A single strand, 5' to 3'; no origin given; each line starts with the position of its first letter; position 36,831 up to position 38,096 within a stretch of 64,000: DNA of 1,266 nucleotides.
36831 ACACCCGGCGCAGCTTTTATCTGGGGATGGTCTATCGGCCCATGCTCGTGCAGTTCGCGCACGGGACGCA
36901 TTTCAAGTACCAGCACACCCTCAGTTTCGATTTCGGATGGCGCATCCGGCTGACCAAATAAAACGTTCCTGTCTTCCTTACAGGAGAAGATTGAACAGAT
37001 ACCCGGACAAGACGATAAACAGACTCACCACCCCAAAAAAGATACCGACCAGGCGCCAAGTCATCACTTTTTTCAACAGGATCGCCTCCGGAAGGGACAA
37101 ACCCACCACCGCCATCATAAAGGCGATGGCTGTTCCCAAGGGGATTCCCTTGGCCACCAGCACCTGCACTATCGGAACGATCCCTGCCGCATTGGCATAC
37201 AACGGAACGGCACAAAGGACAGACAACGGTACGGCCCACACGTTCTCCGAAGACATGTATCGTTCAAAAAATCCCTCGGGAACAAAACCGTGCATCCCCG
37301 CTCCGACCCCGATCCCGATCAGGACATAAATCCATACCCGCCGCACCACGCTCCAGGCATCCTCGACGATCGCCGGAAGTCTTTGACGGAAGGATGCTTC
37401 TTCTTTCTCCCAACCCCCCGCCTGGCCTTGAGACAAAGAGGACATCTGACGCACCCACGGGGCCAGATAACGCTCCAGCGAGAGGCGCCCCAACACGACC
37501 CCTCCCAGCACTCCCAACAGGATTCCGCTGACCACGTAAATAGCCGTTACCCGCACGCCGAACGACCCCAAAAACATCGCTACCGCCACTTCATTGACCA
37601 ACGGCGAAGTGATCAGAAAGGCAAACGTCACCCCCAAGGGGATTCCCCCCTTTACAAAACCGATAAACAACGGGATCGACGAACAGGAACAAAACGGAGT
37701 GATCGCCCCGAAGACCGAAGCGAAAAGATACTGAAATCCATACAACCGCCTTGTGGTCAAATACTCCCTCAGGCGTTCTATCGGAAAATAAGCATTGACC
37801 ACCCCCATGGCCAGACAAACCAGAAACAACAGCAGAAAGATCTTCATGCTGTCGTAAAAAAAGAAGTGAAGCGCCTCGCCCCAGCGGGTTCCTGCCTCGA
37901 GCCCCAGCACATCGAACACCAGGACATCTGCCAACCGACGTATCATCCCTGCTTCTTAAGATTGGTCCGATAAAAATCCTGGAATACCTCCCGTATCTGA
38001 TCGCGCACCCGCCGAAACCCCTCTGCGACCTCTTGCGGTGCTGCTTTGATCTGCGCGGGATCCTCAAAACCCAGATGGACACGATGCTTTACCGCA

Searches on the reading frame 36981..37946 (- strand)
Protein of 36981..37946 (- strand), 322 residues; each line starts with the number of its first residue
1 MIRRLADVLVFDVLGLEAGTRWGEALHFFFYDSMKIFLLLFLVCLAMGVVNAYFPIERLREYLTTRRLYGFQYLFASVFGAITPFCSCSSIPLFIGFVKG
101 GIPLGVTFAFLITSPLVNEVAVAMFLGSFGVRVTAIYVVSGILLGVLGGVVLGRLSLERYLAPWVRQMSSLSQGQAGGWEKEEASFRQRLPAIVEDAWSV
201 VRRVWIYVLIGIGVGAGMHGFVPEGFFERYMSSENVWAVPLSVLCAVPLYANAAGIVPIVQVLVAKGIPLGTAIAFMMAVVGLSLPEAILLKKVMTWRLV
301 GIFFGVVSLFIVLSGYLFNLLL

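Call 48: search_protein_families(library=pfam, proteins=[window:36981-37946:-], max_evalue=0.001)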
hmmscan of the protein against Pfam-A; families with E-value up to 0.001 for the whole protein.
window:36981-37946:- (322 aa): 1 family
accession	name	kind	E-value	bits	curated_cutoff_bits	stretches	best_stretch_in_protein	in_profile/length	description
PF03773.19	ArsP_1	-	8.7e-66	222.5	32.3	1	22-319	2-293/294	Predicted permease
